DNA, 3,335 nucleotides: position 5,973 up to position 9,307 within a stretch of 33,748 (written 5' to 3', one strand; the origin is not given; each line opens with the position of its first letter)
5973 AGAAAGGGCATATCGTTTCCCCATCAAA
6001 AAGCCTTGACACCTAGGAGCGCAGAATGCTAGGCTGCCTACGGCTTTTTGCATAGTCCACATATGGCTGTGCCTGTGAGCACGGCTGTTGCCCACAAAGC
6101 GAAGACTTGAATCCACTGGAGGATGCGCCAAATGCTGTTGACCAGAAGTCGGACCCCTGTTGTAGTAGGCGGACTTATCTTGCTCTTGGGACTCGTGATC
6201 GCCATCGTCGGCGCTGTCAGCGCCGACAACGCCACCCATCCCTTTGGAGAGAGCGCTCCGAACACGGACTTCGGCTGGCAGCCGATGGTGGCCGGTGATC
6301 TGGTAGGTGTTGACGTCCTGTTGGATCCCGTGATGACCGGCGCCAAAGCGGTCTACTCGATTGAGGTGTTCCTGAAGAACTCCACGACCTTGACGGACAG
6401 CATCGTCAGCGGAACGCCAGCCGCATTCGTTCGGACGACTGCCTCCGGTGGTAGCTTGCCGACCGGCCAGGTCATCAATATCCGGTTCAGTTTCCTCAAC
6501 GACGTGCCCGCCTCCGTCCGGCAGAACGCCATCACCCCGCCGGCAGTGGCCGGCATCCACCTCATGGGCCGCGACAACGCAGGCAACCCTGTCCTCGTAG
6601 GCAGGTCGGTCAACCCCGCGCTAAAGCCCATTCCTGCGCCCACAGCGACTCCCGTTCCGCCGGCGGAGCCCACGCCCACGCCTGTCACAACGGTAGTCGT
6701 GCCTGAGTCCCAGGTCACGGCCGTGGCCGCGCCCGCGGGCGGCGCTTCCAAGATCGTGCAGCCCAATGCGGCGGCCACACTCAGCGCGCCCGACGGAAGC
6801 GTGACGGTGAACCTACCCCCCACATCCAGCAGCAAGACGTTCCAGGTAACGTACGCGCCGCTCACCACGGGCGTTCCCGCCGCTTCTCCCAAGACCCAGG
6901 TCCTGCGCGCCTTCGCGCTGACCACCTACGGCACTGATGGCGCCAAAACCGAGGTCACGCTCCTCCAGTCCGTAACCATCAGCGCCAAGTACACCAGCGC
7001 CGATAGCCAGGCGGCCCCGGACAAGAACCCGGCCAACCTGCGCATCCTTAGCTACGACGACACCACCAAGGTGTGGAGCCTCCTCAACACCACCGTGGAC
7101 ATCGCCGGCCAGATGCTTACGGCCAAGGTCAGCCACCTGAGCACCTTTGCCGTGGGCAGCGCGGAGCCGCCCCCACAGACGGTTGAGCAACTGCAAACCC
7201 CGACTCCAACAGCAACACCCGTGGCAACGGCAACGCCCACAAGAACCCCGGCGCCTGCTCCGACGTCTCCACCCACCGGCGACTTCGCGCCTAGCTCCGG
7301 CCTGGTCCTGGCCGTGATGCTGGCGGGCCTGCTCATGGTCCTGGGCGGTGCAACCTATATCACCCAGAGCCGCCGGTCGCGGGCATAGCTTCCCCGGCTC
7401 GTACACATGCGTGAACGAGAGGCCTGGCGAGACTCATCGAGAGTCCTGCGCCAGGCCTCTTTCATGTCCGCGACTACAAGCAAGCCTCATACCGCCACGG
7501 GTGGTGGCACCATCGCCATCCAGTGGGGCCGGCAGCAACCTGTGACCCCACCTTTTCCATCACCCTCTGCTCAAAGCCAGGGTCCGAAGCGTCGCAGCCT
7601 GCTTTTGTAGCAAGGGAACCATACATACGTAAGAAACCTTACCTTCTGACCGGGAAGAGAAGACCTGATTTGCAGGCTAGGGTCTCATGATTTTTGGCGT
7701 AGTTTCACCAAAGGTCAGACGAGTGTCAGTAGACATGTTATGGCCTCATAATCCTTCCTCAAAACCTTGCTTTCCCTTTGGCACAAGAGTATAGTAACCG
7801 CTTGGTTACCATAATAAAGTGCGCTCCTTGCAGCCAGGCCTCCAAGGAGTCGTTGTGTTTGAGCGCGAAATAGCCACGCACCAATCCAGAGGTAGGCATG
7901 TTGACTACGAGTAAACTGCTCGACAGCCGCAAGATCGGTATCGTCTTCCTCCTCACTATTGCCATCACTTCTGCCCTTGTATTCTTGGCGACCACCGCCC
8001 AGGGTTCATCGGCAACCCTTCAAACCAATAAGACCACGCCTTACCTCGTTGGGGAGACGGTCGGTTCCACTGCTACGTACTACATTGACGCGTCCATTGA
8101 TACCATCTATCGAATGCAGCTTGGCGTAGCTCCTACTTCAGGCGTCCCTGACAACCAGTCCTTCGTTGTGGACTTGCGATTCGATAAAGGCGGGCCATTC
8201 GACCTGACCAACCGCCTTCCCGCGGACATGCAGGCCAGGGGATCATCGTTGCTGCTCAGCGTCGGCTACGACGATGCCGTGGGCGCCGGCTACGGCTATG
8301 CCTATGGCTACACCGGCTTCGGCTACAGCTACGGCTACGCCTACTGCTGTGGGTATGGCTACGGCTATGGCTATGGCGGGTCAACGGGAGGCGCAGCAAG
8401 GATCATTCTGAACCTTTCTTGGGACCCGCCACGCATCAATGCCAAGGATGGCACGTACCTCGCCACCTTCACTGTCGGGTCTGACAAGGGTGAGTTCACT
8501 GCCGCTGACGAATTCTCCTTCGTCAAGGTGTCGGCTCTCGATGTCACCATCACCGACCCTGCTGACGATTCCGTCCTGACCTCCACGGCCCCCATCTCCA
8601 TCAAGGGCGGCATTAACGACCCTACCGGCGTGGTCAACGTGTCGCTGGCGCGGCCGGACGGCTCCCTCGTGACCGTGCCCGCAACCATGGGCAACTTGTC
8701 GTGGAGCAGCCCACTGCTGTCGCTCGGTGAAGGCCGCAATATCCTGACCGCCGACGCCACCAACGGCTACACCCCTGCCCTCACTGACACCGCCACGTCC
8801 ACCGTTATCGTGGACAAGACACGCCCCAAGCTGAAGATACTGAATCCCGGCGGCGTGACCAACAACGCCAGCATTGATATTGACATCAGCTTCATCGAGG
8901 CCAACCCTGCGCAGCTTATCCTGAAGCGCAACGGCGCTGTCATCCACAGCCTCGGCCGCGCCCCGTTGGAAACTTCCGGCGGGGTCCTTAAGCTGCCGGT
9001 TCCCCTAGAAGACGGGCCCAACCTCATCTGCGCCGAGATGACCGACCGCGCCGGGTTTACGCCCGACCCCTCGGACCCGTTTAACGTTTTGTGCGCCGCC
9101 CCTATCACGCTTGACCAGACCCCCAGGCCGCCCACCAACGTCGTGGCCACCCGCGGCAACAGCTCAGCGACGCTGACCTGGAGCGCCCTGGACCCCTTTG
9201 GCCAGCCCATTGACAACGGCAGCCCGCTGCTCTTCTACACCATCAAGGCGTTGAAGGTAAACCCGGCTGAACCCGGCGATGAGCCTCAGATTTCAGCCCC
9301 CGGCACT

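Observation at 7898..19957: Monocistronic 12-kb gene for a 4,019-aa anchored surface fibre with no recognisable enzymatic domain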

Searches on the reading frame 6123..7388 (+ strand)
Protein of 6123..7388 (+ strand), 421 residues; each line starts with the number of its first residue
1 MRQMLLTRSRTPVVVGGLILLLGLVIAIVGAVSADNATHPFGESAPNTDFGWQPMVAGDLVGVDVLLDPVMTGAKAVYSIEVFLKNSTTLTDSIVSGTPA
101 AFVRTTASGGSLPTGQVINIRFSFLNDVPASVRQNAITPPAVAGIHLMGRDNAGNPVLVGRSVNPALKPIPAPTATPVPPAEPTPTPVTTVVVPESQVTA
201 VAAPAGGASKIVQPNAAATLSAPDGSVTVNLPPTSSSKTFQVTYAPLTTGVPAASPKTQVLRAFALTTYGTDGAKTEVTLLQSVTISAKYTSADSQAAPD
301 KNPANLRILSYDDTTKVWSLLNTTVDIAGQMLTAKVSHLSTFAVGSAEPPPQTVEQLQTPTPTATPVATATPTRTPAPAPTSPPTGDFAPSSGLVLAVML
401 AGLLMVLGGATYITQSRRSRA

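Call 8: search_protein_families(library=pfam, proteins=[window:6123-7388:+], max_evalue=0.001)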
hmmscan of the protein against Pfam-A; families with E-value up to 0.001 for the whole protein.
window:6123-7388:+ (421 aa): 0 families

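Call 15: find_encoding_contigs(protein=window:6123-7385:+, flank=10000, max_places=6)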
Protein window:6123-7385:+ (421 aa): no gene with exactly this product is on record in the collection.

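Call 29: search_protein_families(library=ncbifam, proteins=[window:6123-7385:+], max_evalue=10)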
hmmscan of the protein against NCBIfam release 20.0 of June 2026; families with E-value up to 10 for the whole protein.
window:6123-7385:+ (421 aa): 2 families
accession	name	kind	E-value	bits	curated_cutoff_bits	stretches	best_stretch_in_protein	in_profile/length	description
NF006937.0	PRK09419.1-4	equivalog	0.069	10.4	2554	1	326-420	1312-1406/1411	multifunctional 2',3'-cyclic-nucleotide 2'-phosphodiesterase/3'-nucleotidase/5'-nucleotidase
TIGR01100.1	V_ATP_synt_C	equivalog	1.7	8.9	61.45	1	1-35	35-69/108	V-type ATPase subunit C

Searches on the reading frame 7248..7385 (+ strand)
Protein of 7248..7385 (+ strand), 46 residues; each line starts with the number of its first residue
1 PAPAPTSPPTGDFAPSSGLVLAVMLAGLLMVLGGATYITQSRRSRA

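Call 29: search_protein_families(library=ncbifam, proteins=[window:7248-7385:+], max_evalue=10)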
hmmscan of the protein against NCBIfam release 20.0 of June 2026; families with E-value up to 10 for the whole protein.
seq(46 aa): 1 family
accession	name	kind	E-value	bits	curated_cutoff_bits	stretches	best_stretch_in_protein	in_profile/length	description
NF058670.1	sorting_LPXTATN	domain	0.055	13.8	32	1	25-43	14-32/32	LPxTATN C-terminal sorting signal domain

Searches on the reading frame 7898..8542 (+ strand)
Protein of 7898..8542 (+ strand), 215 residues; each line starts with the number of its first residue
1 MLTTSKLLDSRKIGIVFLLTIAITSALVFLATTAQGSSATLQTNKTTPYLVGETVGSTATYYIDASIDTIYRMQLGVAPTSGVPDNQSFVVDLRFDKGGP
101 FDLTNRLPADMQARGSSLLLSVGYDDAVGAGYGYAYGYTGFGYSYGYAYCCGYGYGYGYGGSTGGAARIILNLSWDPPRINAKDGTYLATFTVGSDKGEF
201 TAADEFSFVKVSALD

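Call 17: search_protein_families(library=pfam, proteins=[window:7898-8542:+], max_evalue=1)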
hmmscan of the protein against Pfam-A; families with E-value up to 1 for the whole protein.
window:7898-8542:+ (215 aa): 1 family
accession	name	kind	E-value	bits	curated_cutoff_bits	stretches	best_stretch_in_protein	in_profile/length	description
PF16208.10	Keratin_2_head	-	0.38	11.3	28.2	1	127-165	74-113/161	Keratin type II head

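Call 29: search_protein_families(library=ncbifam, proteins=[window:7898-8542:+], max_evalue=10)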
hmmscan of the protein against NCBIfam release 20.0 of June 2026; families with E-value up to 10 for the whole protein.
window:7898-8542:+ (215 aa): 0 families

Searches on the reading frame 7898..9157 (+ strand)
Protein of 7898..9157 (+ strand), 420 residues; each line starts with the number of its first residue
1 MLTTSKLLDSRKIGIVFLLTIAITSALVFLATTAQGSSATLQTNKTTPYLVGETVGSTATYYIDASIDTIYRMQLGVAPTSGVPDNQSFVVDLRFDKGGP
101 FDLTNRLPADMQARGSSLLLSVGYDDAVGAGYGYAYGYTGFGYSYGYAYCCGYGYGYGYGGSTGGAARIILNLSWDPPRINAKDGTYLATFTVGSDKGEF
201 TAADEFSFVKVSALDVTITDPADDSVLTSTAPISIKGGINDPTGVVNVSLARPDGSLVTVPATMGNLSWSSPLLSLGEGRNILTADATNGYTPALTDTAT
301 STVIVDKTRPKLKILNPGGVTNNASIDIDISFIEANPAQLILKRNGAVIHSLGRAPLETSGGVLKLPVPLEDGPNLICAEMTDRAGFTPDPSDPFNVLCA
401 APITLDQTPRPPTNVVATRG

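Call 13: find_homologous_proteins(query=window:7898-9157:+, max_evalue=0.001)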
Query window:7898-9157:+ (420 aa): 1 proteins with E <= 0.001 among 8000 candidates.
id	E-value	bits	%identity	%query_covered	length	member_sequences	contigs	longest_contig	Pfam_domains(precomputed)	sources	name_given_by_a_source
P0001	8.3e-4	37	42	6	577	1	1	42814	-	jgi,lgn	-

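Call 34: search_solved_structures(query=window:7898-9157:+, max_evalue=1)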
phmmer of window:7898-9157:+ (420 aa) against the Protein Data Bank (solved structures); distinct sequences matched with E-value up to 1: 0.

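Call 59: find_related_loci(query=window:7898-9157:+, collection=metagenome_contigs, flank=10000)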
Query window:7898-9157:+ (420 aa) in metagenome_contigs; peptide patterns used: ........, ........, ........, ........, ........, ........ (x = any residue, [..] = any of these).
176 stretches matched a pattern, but none encodes a relative of the query by tblastn (E <= 1e-3).

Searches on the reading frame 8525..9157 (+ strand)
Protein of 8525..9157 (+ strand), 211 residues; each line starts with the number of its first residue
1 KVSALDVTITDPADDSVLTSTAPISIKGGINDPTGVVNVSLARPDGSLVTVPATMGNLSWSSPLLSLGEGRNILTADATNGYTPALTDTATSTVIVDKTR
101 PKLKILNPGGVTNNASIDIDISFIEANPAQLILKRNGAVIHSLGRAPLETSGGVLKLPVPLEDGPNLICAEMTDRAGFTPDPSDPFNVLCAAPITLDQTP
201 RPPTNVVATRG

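Call 17: search_protein_families(library=pfam, proteins=[window:8525-9157:+], max_evalue=1)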
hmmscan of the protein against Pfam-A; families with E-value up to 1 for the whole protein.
window:8525-9157:+ (211 aa): 4 families
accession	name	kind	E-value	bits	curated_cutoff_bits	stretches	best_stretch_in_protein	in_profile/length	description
PF09136.16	Glucodextran_B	-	1.8e-07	31.4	27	2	7-94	3-79/83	Glucodextranase, domain B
PF17957.7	Big_7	-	3.6e-05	24.7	24.1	1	7-64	3-60/70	Bacterial Ig domain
PF13750.12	Big_3_3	-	0.014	15.5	27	1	66-117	11-62/157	Bacterial Ig-like domain (group 3)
PF19077.6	Big_13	-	0.032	15.2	27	0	110-181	22-92/102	Bacterial Ig-like domain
